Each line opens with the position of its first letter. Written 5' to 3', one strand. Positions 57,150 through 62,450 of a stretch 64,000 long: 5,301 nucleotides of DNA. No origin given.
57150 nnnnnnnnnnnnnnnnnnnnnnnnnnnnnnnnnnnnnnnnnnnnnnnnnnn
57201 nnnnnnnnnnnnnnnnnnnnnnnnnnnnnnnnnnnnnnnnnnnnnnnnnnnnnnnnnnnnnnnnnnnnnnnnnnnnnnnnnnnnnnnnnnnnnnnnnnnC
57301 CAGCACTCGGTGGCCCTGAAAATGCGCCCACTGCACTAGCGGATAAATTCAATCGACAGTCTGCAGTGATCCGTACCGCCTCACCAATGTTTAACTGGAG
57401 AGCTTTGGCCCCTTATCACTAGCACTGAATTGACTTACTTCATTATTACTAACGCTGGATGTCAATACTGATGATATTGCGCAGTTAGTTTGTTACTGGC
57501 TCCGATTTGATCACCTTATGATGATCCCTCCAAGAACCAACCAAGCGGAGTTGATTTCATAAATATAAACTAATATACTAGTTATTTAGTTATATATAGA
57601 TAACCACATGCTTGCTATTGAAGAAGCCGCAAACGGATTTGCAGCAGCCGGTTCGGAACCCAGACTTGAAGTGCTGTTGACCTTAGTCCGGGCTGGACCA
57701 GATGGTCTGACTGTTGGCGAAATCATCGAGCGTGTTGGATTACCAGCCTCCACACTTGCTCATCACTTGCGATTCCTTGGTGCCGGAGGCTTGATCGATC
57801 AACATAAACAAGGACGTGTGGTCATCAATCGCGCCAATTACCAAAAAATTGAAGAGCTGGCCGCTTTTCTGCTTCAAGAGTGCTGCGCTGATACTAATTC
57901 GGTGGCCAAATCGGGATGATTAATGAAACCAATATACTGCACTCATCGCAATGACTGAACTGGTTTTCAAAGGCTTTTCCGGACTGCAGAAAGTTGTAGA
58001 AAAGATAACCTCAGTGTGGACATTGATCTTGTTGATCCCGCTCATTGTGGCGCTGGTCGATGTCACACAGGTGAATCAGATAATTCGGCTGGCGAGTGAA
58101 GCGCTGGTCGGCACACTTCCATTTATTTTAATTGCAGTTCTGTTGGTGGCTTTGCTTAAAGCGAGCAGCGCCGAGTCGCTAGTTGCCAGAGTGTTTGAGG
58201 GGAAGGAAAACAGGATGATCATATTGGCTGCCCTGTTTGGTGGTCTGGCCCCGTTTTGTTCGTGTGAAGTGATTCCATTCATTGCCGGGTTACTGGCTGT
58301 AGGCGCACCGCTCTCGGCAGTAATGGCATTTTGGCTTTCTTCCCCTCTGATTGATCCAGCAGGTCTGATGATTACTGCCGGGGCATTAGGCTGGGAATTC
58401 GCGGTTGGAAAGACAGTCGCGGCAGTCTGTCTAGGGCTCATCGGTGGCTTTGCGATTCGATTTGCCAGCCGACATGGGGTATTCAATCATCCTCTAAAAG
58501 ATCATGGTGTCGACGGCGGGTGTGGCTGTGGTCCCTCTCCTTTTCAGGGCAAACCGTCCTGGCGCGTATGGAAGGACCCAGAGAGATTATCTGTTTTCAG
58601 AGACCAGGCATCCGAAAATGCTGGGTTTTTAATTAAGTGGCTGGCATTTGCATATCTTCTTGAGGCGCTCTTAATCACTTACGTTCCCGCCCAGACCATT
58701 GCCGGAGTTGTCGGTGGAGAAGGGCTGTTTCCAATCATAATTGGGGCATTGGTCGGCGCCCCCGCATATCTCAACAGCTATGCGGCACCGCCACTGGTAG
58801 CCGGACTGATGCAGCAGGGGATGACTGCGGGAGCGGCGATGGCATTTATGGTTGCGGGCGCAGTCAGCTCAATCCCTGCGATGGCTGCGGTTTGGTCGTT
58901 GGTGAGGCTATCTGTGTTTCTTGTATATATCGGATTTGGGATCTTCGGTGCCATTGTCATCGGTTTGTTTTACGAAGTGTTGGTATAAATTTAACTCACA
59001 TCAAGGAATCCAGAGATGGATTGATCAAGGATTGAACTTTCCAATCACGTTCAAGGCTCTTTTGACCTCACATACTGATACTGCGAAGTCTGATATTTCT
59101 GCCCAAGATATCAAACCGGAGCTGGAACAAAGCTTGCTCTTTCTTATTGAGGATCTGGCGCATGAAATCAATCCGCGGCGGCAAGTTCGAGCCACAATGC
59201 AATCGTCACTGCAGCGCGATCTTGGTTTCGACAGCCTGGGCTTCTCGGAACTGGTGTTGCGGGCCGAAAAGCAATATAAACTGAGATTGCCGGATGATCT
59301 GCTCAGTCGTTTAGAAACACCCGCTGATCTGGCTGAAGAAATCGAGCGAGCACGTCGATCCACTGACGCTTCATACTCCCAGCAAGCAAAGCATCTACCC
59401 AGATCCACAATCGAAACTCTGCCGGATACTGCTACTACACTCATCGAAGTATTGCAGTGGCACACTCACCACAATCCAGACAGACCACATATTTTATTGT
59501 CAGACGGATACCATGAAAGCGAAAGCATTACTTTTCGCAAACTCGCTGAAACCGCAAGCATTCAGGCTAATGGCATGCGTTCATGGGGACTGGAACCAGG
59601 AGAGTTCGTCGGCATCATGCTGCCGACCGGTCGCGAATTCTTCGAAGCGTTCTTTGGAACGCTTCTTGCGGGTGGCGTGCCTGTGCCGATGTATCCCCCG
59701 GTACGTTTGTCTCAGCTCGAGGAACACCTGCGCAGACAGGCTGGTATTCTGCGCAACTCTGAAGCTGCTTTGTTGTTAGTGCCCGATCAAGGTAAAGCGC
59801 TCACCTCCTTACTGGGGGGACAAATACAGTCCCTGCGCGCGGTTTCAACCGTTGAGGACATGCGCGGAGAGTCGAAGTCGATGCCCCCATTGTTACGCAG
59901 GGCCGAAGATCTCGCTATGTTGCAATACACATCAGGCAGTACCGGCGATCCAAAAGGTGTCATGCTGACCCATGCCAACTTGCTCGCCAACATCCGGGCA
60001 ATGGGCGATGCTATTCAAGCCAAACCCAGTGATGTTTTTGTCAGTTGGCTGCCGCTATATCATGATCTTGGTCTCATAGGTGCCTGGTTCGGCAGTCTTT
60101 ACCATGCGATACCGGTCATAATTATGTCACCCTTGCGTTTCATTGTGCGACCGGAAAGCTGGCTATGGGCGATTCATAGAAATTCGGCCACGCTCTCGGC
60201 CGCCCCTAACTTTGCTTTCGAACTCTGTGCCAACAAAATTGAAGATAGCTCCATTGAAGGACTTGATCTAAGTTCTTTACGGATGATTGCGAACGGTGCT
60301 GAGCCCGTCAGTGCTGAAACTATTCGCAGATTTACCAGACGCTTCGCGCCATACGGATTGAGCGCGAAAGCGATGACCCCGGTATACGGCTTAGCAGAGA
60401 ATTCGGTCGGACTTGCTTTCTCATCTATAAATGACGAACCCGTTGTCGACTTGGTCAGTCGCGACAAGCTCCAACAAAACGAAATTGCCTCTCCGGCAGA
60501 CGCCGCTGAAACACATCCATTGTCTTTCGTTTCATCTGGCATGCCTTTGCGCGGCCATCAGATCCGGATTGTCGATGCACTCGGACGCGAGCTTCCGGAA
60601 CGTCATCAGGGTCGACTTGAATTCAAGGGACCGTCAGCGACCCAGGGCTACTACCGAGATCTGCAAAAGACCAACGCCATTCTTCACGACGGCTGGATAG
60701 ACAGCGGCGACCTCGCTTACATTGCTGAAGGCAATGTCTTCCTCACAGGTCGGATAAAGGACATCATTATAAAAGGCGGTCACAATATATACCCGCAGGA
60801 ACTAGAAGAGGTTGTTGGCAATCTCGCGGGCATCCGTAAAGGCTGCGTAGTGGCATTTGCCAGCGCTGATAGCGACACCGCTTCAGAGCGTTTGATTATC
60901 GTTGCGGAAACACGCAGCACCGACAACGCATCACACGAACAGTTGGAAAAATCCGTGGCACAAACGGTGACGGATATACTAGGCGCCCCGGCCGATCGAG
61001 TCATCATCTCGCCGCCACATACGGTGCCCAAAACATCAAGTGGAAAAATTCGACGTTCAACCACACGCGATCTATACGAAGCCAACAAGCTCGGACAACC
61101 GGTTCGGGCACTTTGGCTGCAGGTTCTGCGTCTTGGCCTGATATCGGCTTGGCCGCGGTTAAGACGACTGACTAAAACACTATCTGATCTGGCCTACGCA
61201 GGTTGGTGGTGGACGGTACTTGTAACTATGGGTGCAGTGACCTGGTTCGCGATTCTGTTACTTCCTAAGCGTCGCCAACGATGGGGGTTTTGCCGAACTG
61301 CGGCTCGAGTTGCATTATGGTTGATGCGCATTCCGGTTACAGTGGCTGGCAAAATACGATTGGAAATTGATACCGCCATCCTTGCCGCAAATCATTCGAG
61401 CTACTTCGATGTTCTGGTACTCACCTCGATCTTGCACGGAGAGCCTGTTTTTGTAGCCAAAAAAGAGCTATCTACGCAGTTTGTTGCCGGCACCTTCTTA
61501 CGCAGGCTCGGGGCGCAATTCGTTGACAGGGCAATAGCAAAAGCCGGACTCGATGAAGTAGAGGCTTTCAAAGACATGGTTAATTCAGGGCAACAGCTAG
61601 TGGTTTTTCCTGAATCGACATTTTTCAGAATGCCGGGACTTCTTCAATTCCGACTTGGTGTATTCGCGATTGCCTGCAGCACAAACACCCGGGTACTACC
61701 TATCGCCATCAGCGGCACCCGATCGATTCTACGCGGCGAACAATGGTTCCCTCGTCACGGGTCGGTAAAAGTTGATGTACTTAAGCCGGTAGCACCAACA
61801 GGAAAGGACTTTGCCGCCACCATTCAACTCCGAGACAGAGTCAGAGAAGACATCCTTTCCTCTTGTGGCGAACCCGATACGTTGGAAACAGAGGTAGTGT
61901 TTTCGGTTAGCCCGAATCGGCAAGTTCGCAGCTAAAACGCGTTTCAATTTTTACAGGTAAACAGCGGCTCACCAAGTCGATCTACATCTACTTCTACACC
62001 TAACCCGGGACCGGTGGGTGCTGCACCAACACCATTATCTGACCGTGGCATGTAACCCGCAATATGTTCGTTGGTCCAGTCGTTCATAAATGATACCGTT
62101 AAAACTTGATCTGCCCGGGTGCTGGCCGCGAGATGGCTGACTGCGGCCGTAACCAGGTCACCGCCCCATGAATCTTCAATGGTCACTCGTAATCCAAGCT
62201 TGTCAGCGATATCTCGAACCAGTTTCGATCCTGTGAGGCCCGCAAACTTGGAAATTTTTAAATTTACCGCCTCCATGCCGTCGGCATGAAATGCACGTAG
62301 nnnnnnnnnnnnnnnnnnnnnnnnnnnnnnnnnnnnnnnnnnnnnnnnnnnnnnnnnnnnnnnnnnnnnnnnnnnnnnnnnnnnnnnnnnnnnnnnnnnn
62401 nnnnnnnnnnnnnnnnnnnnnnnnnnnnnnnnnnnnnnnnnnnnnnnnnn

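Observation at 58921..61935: Single polypeptide combining carrier domain, fatty acyl-AMP ligase, membrane anchor and PlsC-type acyltransferase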

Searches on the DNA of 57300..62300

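Call 72: search_rna_families(source=window, start=57300, end=62300, threshold=evalue, max_evalue=1)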
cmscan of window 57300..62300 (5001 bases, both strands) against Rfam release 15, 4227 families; matches with E-value up to 1: 0.
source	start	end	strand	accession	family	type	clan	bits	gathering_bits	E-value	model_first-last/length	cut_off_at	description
